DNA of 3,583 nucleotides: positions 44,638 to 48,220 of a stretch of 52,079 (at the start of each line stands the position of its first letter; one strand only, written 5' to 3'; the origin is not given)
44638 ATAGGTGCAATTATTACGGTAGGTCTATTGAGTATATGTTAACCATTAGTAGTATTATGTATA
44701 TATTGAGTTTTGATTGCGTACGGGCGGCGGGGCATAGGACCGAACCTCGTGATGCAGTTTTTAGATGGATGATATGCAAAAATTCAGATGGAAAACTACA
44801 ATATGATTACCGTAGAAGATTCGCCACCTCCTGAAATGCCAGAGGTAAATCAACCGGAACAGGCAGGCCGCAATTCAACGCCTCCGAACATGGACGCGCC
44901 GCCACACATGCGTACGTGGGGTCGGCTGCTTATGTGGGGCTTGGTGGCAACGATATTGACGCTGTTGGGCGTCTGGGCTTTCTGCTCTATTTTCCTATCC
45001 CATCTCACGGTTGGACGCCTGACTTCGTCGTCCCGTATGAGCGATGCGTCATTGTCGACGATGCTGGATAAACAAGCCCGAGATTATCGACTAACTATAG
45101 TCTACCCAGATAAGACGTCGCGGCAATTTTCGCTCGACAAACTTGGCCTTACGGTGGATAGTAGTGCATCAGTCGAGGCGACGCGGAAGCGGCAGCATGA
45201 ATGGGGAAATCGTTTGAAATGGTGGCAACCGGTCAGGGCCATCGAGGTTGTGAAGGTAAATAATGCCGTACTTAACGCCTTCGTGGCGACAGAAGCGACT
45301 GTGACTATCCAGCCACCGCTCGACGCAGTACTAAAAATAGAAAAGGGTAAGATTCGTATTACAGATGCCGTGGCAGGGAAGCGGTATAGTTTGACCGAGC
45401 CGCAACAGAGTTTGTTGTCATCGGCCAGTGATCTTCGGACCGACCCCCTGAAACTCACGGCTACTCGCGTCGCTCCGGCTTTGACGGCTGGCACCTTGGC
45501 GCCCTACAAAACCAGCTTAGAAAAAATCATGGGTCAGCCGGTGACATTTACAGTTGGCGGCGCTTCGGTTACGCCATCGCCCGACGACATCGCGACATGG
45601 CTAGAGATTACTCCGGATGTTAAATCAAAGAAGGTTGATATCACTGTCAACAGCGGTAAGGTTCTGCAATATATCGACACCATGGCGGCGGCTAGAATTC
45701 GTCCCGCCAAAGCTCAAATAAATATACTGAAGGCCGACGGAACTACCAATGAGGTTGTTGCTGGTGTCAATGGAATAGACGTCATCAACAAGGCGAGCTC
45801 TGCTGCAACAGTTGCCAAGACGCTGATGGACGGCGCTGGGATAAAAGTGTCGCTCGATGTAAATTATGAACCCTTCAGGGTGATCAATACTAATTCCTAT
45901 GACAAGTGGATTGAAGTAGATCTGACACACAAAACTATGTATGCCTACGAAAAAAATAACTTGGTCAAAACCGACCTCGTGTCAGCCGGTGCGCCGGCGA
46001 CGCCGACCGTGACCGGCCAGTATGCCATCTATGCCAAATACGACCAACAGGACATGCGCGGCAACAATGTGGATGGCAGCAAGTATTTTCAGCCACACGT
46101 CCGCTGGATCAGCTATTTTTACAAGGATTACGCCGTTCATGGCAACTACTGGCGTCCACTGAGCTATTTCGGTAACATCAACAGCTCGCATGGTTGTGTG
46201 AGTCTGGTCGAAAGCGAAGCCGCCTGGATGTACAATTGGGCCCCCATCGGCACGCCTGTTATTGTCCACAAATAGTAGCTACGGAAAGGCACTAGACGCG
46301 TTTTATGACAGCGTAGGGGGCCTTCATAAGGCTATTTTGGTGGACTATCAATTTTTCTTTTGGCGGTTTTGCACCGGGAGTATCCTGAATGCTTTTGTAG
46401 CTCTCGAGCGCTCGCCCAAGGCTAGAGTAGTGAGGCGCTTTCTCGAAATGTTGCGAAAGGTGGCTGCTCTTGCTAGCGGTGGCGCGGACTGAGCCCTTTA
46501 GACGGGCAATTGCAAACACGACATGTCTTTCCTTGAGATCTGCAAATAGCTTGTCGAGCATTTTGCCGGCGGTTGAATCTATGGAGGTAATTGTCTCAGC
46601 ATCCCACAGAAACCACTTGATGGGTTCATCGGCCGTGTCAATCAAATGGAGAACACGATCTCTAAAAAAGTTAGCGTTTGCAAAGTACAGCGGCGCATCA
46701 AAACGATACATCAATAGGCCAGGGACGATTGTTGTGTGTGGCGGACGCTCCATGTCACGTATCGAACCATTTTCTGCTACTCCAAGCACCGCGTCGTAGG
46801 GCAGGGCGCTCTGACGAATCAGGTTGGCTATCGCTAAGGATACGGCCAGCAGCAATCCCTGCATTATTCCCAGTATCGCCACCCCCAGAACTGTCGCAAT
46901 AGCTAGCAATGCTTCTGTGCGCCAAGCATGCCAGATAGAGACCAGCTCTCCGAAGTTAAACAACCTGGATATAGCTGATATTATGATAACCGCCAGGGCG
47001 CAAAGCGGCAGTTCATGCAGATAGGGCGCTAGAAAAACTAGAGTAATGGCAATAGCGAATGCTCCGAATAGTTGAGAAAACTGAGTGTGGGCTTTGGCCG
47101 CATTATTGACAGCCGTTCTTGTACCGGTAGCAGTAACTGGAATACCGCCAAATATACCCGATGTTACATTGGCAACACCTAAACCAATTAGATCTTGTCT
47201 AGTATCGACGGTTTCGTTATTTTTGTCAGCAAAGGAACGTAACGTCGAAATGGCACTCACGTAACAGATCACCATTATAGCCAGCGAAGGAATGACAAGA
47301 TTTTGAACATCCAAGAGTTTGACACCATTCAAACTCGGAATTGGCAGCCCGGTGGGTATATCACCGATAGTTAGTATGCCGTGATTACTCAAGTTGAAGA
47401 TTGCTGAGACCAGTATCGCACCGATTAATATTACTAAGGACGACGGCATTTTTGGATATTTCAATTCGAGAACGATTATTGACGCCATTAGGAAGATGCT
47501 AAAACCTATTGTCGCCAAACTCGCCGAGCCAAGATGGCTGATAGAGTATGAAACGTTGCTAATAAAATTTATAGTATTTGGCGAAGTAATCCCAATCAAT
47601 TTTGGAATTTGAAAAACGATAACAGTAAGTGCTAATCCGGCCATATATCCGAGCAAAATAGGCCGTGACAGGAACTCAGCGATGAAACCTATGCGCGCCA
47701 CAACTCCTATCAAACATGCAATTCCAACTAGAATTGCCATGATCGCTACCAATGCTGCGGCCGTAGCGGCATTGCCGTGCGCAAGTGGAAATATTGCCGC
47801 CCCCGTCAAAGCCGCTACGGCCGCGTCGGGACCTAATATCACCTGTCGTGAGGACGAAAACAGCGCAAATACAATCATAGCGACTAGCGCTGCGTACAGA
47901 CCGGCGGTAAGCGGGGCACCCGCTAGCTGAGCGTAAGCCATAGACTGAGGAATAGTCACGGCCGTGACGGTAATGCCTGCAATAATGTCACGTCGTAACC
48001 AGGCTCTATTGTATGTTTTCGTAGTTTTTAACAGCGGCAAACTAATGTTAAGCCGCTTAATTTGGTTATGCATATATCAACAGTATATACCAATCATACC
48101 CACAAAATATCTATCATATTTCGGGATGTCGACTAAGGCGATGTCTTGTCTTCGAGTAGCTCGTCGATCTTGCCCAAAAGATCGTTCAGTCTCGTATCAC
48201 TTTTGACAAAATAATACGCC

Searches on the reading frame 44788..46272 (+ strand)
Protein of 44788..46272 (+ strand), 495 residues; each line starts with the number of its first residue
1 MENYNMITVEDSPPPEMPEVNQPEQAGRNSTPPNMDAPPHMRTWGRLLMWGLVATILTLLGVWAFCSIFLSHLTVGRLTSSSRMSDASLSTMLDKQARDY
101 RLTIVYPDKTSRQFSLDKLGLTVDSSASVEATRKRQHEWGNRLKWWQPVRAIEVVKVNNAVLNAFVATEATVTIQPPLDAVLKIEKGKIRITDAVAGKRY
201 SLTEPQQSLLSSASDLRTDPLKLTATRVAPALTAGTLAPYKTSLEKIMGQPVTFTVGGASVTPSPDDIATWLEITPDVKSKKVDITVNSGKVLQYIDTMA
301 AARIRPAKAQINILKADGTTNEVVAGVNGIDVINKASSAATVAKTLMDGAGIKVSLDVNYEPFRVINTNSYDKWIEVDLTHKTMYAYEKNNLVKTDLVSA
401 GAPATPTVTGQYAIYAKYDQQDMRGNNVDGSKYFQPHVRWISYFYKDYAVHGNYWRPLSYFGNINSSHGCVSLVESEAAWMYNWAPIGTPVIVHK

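Call 74: search_protein_families(library=pfam, proteins=[window:44788-46272:+], max_evalue=0.001)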
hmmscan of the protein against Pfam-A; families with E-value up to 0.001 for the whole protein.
window:44788-46272:+ (495 aa): 2 families
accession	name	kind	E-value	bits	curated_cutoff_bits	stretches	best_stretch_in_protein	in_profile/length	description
PF03734.19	YkuD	-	2.6e-22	80.4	23.4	1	372-493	1-146/146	L,D-transpeptidase catalytic domain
PF12229.13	PG_binding_4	-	2.1e-07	31.5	22.1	1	115-199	4-94/117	Putative peptidoglycan binding domain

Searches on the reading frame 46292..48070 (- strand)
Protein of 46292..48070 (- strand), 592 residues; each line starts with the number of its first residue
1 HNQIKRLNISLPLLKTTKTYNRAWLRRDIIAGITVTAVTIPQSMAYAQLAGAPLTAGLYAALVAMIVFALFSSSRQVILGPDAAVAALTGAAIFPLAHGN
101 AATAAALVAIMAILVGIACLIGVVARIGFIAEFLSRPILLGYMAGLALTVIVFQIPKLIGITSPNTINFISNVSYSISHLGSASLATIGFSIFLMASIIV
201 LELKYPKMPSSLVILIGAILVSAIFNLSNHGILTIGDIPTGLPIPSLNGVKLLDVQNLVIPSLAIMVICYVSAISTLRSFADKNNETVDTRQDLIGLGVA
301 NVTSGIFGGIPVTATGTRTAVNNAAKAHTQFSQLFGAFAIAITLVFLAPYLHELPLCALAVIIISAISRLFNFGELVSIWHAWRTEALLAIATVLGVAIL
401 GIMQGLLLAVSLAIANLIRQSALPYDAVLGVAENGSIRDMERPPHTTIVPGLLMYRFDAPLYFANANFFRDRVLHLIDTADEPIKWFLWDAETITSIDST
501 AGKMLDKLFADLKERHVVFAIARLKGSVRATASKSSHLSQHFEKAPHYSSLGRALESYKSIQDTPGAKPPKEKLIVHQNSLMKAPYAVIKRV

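Call 74: search_protein_families(library=pfam, proteins=[window:46292-48070:-], max_evalue=0.001)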
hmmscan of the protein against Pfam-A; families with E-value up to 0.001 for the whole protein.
window:46292-48070:- (592 aa): 2 families
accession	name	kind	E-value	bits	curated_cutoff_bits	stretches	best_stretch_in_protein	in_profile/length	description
PF00916.26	Sulfate_transp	-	1.6e-84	284.4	23.2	1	25-393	1-380/380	Sulfate permease family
PF01740.26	STAS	-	2.5e-12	46.9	22.6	1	446-537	4-93/106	STAS domain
